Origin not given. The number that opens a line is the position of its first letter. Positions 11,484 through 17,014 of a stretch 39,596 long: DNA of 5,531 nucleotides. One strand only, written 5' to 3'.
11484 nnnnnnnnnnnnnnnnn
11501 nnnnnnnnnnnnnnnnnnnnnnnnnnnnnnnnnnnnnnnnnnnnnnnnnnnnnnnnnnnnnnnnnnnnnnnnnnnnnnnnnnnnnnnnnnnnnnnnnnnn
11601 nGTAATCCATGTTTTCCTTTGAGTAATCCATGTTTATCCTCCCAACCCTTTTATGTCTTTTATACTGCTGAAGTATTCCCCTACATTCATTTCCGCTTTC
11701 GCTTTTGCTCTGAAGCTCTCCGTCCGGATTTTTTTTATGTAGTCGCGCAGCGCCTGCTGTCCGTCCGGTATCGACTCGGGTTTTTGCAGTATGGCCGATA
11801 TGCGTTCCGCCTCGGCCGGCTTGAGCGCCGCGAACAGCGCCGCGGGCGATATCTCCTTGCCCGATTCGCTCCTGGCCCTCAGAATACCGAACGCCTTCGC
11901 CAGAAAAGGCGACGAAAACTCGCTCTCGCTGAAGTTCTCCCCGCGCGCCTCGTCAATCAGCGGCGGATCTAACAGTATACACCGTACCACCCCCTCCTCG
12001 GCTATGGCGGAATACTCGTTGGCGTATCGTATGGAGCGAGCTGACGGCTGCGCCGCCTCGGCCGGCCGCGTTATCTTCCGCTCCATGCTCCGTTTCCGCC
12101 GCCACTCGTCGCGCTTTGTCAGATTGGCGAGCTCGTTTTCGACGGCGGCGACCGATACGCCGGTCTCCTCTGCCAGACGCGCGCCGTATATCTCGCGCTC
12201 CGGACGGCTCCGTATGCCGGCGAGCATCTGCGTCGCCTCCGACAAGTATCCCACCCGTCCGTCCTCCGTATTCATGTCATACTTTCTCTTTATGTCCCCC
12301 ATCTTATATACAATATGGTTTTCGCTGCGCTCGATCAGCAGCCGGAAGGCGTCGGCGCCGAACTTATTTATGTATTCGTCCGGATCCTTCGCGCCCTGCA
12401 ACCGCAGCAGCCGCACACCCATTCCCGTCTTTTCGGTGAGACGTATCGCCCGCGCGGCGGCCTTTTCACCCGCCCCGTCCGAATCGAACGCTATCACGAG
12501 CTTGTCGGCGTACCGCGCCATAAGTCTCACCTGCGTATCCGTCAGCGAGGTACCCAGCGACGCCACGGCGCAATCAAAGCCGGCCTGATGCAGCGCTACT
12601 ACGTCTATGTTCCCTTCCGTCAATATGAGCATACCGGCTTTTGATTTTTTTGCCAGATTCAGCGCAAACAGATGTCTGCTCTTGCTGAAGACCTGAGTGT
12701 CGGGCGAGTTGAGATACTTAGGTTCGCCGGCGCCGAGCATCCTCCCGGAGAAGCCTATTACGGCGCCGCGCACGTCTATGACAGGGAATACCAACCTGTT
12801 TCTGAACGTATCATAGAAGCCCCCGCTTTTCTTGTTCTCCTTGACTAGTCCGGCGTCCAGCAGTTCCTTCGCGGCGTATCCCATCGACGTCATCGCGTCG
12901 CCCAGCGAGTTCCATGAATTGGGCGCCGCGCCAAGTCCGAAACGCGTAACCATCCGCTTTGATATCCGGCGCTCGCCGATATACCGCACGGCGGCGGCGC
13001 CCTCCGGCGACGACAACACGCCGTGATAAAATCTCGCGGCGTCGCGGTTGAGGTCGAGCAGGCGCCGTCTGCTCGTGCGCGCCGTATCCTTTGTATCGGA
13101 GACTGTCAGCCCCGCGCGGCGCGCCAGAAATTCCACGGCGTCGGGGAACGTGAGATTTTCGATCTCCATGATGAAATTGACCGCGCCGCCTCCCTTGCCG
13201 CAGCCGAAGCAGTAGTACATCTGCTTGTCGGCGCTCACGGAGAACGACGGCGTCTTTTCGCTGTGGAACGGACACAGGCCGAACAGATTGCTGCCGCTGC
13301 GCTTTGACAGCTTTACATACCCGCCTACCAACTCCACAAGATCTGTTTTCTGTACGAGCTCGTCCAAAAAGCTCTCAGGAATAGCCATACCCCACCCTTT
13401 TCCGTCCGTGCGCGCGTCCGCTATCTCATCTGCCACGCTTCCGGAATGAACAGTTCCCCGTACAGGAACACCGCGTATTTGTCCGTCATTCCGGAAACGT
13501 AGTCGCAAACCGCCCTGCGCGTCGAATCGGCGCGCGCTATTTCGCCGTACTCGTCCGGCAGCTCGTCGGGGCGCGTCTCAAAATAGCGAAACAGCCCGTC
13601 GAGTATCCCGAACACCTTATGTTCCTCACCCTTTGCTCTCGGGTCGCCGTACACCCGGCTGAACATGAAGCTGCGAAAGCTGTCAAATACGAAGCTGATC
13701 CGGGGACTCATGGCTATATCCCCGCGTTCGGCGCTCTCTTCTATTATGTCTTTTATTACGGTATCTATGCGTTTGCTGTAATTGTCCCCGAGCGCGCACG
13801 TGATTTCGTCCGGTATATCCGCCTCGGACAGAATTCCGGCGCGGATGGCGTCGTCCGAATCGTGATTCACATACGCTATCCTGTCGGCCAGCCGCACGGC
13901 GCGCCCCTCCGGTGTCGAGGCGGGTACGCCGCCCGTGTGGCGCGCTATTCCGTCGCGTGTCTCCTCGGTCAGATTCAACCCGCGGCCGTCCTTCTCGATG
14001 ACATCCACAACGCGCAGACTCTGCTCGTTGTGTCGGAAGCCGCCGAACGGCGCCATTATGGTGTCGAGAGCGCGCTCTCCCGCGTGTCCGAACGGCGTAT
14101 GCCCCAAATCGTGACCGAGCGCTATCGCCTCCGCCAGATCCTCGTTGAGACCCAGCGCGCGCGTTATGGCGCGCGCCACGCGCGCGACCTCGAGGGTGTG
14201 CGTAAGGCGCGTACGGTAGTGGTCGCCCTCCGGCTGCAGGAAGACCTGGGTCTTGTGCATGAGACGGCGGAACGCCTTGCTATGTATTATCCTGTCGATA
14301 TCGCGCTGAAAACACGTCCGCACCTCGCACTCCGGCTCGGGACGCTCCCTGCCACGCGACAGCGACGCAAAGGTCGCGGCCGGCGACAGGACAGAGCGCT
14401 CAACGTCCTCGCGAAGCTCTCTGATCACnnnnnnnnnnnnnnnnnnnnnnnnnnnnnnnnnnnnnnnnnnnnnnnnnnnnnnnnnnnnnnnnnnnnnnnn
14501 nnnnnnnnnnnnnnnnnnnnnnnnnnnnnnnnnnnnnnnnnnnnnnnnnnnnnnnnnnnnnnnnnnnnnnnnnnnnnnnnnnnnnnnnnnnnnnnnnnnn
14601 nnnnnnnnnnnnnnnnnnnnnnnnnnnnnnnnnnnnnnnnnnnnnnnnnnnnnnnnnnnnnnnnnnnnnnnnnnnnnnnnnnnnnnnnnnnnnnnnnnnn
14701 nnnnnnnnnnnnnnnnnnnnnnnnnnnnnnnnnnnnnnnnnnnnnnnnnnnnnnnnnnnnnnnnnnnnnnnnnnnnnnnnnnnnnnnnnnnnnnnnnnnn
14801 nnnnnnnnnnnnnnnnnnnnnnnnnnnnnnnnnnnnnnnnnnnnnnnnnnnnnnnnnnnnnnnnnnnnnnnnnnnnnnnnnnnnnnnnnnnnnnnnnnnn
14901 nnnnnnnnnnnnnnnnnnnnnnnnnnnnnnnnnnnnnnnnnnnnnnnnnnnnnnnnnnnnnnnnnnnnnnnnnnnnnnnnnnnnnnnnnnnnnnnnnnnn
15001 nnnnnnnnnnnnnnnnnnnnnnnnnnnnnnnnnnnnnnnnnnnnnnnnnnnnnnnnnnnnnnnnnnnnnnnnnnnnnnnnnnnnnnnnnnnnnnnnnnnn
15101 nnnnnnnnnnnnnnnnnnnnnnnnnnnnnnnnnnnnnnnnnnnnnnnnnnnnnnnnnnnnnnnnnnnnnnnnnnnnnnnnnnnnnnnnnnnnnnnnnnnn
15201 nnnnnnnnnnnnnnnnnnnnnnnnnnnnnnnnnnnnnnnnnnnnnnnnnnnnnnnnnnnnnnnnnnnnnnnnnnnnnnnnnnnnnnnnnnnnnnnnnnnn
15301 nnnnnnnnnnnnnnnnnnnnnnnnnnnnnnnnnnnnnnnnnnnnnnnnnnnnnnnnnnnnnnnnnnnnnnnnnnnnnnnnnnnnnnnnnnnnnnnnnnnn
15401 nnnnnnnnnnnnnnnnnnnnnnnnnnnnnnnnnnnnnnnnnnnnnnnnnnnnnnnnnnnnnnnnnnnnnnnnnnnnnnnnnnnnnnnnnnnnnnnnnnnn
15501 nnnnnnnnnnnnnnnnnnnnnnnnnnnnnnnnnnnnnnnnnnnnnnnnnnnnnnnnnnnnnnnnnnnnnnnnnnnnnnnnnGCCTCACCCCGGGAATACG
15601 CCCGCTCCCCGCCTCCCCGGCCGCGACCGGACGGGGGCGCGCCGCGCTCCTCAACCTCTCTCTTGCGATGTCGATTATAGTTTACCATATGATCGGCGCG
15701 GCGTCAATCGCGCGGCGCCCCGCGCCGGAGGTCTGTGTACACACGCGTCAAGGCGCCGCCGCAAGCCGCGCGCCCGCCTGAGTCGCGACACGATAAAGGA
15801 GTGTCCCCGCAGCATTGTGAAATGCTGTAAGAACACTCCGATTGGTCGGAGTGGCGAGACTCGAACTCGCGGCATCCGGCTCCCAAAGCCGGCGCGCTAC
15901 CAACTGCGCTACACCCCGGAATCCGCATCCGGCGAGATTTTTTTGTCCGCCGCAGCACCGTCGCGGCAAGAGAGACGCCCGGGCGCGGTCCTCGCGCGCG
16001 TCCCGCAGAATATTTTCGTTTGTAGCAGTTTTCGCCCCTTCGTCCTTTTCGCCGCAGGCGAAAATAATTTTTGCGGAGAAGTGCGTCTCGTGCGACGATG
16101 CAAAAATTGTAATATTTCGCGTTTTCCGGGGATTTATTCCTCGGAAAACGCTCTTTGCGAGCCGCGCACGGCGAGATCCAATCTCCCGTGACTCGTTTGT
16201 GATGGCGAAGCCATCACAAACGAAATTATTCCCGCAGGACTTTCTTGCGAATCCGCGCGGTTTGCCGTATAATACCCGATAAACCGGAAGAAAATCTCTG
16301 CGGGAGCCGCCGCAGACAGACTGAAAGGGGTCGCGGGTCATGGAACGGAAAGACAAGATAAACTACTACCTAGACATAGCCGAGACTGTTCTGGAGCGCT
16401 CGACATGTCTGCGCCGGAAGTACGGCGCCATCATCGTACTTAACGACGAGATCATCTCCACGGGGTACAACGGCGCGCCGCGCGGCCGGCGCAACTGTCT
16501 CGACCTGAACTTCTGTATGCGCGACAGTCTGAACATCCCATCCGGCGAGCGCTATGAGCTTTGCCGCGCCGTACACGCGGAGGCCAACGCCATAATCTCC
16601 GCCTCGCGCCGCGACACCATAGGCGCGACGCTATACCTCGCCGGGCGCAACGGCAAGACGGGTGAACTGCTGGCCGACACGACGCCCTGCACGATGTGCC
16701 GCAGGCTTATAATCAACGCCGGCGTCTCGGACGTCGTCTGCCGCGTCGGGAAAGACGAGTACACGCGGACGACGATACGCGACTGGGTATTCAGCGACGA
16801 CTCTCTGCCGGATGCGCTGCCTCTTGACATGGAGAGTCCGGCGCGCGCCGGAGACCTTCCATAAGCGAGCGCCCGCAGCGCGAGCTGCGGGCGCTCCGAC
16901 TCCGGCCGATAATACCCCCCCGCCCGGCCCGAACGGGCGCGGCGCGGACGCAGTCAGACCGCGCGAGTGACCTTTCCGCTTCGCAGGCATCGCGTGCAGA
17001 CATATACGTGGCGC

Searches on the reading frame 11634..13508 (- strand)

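Call 24: search_protein_families(library=pfam, proteins=[window:11634-13508:-])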
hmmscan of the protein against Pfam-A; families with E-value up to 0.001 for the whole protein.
window:11634-13508:- (624 aa): 8 families
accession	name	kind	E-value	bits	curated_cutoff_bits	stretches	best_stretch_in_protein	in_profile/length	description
PF08275.17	DNAG_N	-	4.1e-37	127.6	26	1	160-287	1-128/128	DNA primase catalytic core, N-terminal domain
PF01807.25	Zn_ribbon_DnaG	-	1.4e-35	121.4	24.9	1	44-140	2-97/98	CHC2 zinc finger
PF13155.12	Toprim_2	-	9.4e-23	80.8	22.1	1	295-380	1-88/88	Toprim-like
PF13662.12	Toprim_4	-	8.1e-17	61.7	25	1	293-367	2-83/85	Toprim domain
PF10410.14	DnaB_bind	-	6.6e-14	52.4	20.6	1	401-453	3-55/56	DnaB-helicase binding domain of primase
PF01751.28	Toprim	-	4.2e-13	49.7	23.1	1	294-368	2-94/96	Toprim domain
PF13362.12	Toprim_3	-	6.3e-09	36.6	27.2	1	294-385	2-94/95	Toprim domain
PF00772.26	DnaB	-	0.00073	20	23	0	499-595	4-102/103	DnaB-like helicase N terminal domain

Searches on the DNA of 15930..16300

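Call 20: search_rna_families(source=window, start=15930, end=16300, threshold=evalue, max_evalue=10)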
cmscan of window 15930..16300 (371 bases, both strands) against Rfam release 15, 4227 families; matches with E-value up to 10: 3.
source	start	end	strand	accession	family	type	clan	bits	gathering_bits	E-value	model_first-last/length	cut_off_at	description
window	16234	16273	+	RF01364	CRISPR-DR51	Gene; CRISPR;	-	17.6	45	4.7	1-38/38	no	CRISPR RNA direct repeat element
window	16038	16078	+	RF04156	MIR2670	Gene; miRNA;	-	13.8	117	1.7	76-118/200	no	MIR2670 microRNA precursor family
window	16191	16225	-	RF00687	mir-136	Gene; miRNA;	-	13.8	64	9.3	1-82/82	no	mir-136 microRNA precursor family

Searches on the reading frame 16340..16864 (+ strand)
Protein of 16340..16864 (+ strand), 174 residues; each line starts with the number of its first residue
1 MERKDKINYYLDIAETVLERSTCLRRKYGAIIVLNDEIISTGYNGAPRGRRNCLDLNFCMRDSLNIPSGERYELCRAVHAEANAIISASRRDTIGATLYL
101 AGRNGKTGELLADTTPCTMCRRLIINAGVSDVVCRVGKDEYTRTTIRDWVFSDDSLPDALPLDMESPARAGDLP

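Call 11: search_protein_families(library=pfam, proteins=[window:16340-16864:+])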
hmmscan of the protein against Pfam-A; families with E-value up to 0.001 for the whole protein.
window:16340-16864:+ (174 aa): 2 families
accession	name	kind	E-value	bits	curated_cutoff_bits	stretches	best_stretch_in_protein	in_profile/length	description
PF00383.29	dCMP_cyt_deam_1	-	1.6e-18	66.9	25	1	6-134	3-100/102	Cytidine and deoxycytidylate deaminase zinc-binding region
PF14437.12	MafB19-deam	-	3.6e-09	37.1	27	1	6-137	3-102/142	MafB19-like deaminase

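Call 30: find_encoding_contigs(protein=window:16340-16864:+, flank=10000, max_places=10)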
Protein window:16340-16864:+ (174 aa): 1 contig read that carries it; 1 place shown.
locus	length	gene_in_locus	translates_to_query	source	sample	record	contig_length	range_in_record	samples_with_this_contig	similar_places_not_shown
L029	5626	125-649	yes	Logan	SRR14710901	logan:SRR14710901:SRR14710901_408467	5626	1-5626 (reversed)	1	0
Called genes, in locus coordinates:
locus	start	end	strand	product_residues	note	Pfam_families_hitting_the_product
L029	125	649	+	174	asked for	PF00383:dCMP_cyt_deam_1, PF14437:MafB19-deam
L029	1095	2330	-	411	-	PF00764:Arginosuc_synth, PF20979:Arginosuc_syn_C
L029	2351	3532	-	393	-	PF00465:Fe-ADH, PF13685:Fe-ADH_2, PF25137:ADH_Fe_C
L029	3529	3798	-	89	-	PF13508:Acetyltransf_7 (weak), PF14542:Acetyltransf_CG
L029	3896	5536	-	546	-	PF00270:DEAD, PF04851:ResIII, PF00271:Helicase_C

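Call 36: find_homologous_proteins(query=window:16340-16864:+, max_evalue=1e-40)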
Query window:16340-16864:+ (174 aa): 7966 proteins with E <= 1e-40 among 8000 candidates; the best 120 are listed.
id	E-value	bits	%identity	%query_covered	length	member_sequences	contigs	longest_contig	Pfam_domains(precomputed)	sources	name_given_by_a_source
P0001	5.2e-112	389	100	100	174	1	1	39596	PF00383.30,PF14437.13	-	-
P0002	1.5e-94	332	86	99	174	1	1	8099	PF00383.30,PF14437.13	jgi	jgi:dCMP deaminase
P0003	5.9e-93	327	87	95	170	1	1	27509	PF00383.30,PF14437.13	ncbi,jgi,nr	ncbi:MAG: cytidine deaminase [Oscillospiraceae bacterium]|jgi:dCMP deaminase|nr:cytidine deaminase [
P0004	6.6e-85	301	80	95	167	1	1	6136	PF00383.30,PF14437.13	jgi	jgi:dCMP deaminase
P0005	2.5e-84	299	83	92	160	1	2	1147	PF00383.30,PF14437.13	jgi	jgi:dCMP deaminase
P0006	3.9e-83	295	80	92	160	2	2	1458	PF00383.30,PF14437.13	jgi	jgi:dCMP deaminase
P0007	1.2e-82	294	80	90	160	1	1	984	PF00383.30,PF14437.13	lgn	-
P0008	1.9e-82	293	80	90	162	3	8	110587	PF00383.30,PF14437.13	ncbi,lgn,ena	-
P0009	2.6e-82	293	77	96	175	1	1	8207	PF00383.30,PF14437.13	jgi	jgi:dCMP deaminase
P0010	1.5e-81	290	80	91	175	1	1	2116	PF00383.30,PF14437.13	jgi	jgi:dCMP deaminase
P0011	1.6e-81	290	82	91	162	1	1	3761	PF00383.30,PF14437.13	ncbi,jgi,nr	ncbi:MAG: cytidine deaminase [Oscillospiraceae bacterium]|jgi:dCMP deaminase|nr:cytidine deaminase [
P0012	4.1e-81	289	77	90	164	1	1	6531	PF00383.30,PF14437.13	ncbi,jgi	jgi:dCMP deaminase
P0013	5.0e-81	288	79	92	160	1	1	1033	PF00383.30,PF14437.13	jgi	jgi:dCMP deaminase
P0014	6.7e-81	288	76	91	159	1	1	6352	PF00383.30,PF14437.13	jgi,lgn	jgi:Deoxycytidylate deaminase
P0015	6.9e-81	288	81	90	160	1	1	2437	PF00383.30,PF14437.13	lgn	-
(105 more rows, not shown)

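Call 37: find_encoding_contigs(protein=P0003, flank=10000, max_places=3)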
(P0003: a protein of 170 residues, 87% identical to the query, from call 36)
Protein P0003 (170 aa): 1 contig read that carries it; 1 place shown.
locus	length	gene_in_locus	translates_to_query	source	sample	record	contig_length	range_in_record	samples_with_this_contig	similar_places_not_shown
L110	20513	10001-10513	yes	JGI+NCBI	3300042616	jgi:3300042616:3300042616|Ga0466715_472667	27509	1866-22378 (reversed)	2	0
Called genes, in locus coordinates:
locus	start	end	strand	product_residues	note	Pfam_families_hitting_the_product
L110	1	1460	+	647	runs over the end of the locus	PF06368:Met_asp_mut_E, PF02310:B12-binding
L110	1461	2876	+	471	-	PF05378:Hydant_A_N (faint), PF13941:MutL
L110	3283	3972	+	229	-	PF00696:AA_kinase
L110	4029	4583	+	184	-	PF01765:RRF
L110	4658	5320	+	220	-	PF01255:Prenyltransf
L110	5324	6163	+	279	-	PF01148:CTP_transf_1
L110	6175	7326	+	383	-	PF02670:DXP_reductoisom, PF08436:DXP_redisom_C, PF13288:DXPR_C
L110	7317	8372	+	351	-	PF02163:Peptidase_M50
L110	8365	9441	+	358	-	PF04551:GcpE, PF26540:GcpE_C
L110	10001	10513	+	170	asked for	PF00383:dCMP_cyt_deam_1, PF14437:MafB19-deam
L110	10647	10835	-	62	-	PF00830:Ribosomal_L28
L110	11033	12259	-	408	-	PF00764:Arginosuc_synth, PF20979:Arginosuc_syn_C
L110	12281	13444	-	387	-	PF00465:Fe-ADH, PF13685:Fe-ADH_2, PF25137:ADH_Fe_C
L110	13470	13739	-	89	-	PF13673:Acetyltransf_10 (weak), PF14542:Acetyltransf_CG, PF13508:Acetyltransf_7 (weak)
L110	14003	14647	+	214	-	PF00881:Nitroreductase, PF14512:TM1586_NiRdase (faint)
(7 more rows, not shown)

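Call 38: find_encoding_contigs(protein=P0002, flank=10000, max_places=3)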
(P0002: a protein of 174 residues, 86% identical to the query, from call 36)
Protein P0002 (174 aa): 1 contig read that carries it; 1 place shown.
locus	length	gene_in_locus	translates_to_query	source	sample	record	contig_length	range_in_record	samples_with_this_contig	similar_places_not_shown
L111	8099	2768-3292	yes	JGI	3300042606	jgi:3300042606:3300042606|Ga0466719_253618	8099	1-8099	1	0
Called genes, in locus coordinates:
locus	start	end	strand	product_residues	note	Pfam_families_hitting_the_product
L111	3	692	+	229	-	?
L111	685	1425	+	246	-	PF00392:GntR, PF07729:FCD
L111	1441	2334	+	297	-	PF00892:EamA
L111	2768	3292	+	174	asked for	PF00383:dCMP_cyt_deam_1, PF14437:MafB19-deam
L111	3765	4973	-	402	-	PF00764:Arginosuc_synth, PF20979:Arginosuc_syn_C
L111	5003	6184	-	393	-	PF00465:Fe-ADH, PF13685:Fe-ADH_2, PF25137:ADH_Fe_C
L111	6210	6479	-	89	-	PF14542:Acetyltransf_CG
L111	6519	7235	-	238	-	PF01048:PNP_UDP_1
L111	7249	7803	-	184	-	PF00156:Pribosyltran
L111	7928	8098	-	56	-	?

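Call 42: find_encoding_contigs(protein=P0004, flank=10000, max_places=2)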
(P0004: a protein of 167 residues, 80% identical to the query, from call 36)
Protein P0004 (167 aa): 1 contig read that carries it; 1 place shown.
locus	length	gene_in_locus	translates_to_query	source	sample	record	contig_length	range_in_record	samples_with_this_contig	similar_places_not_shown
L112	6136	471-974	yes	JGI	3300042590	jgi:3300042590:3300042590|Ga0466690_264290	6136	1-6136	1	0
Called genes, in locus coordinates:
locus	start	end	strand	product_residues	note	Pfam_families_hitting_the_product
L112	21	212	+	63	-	PF14287:DUF4368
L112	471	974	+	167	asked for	PF00383:dCMP_cyt_deam_1, PF14437:MafB19-deam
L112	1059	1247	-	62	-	PF00830:Ribosomal_L28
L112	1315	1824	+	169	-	-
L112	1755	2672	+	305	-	PF08241:Methyltransf_11, PF08242:Methyltransf_12, PF13649:Methyltransf_25, PF13847:Methyltransf_31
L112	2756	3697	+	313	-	PF01032:FecCD, PF00950:ABC-3 (weak)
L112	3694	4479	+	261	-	PF00005:ABC_tran, PF02463:SMC_N (faint), PF13304:AAA_21 (weak)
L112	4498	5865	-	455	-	PF01554:MatE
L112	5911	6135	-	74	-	?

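Call 43: find_encoding_contigs(protein=P0011, flank=10000, max_places=2)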
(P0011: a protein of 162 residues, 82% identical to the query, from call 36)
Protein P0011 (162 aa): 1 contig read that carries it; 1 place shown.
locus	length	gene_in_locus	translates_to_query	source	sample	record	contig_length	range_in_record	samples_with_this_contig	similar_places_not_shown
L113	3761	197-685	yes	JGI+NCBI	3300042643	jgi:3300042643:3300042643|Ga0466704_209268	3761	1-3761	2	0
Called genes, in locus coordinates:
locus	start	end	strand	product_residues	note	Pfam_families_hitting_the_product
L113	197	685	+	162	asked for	PF00383:dCMP_cyt_deam_1, PF14437:MafB19-deam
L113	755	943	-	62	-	PF00830:Ribosomal_L28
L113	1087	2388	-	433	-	PF00248:Aldo_ket_red, PF13187:Fer4_9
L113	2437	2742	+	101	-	PF04221:RelB (weak)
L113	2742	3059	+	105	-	-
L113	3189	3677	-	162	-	-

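Call 44: find_encoding_contigs(protein=P0009, flank=10000, max_places=2)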
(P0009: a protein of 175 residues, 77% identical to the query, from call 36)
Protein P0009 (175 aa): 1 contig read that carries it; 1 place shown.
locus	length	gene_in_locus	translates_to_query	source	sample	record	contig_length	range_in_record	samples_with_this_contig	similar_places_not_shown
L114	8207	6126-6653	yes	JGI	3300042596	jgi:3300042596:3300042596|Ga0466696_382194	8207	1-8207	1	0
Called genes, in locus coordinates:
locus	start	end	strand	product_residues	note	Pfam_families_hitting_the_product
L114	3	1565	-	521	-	?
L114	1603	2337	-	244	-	PF00481:PP2C, PF13672:PP2C_2, PF07228:SpoIIE (faint)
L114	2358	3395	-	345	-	PF21016:RlmN_N, PF04055:Radical_SAM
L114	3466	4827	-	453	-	PF01029:NusB, PF22458:RsmF-B_ferredox, PF01189:Methyltr_RsmB-F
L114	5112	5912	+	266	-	PF02535:Zip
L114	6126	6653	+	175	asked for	PF00383:dCMP_cyt_deam_1, PF14437:MafB19-deam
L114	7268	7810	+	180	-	PF03167:UDG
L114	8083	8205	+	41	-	?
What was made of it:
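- Tried and rejected: Orthologues were then obtained through comEB homologues (calls 36-38, 42-44).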
